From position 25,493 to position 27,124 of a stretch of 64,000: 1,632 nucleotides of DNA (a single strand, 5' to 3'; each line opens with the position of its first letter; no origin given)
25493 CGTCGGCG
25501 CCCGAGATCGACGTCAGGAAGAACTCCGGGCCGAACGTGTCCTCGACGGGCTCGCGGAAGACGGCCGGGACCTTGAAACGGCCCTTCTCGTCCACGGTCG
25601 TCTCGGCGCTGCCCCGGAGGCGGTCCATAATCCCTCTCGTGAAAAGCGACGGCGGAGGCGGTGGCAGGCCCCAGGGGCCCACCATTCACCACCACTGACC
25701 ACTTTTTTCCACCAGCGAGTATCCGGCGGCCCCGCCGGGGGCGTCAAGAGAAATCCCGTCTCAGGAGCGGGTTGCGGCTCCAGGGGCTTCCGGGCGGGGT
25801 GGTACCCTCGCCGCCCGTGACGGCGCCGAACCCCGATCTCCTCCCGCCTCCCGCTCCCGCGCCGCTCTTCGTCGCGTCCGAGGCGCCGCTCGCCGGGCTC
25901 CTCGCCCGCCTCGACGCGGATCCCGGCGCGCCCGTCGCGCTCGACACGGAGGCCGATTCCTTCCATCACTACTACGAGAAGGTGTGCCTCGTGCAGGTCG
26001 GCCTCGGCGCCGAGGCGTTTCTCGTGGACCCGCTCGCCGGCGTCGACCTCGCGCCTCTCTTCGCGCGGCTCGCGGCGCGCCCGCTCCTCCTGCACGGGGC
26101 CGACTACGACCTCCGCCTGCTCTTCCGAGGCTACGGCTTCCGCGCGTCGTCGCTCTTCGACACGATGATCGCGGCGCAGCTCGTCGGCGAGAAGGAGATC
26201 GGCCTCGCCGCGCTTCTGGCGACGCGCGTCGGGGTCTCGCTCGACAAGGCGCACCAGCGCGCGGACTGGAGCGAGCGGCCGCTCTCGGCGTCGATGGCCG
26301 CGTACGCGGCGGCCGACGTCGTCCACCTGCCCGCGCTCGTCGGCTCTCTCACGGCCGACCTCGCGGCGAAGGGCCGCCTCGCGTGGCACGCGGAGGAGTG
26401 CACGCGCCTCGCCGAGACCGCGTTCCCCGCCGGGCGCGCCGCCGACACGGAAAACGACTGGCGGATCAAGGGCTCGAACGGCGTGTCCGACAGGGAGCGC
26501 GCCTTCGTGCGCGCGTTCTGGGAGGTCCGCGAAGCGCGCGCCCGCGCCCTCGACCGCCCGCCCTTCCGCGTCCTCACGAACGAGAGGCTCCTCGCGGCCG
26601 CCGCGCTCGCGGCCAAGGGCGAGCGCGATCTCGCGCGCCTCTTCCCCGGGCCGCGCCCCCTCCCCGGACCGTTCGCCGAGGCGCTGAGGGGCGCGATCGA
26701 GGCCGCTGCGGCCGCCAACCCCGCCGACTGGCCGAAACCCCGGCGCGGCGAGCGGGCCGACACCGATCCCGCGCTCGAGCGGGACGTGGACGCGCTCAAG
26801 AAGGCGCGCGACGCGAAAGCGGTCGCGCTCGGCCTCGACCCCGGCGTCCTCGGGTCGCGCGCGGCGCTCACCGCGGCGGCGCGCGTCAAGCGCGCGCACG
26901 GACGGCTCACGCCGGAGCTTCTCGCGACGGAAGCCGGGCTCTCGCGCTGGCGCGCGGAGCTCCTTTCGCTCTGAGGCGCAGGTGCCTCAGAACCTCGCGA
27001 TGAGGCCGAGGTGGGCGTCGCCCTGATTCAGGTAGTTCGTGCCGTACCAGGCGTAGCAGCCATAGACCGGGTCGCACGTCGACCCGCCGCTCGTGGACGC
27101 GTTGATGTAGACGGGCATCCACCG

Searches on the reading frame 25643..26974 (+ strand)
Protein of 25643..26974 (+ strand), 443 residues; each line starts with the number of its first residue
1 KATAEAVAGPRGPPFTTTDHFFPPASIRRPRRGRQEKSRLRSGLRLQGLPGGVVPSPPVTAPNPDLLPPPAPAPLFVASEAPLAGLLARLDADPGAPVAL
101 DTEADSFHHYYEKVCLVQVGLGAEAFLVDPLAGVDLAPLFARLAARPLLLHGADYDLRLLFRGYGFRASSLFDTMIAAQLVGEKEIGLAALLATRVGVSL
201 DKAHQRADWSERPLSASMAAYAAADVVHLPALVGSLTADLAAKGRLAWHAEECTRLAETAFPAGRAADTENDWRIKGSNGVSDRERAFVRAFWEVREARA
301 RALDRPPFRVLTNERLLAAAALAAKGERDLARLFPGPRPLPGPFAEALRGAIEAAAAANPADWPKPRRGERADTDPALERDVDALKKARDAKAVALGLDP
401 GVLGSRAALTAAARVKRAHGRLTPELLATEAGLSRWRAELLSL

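Call 62: search_protein_families(library=pfam, proteins=[window:25643-26974:+], max_evalue=0.00001)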
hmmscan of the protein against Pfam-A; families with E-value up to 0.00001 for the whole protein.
window:25643-26974:+ (443 aa): 2 families
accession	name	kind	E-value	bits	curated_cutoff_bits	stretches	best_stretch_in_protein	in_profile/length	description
PF01612.26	DNA_pol_A_exo1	-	6.2e-30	104.7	23.6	1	80-240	7-172/173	3'-5' exonuclease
PF00570.28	HRDC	-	5.6e-07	29.9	23.8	0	287-333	3-49/68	HRDC domain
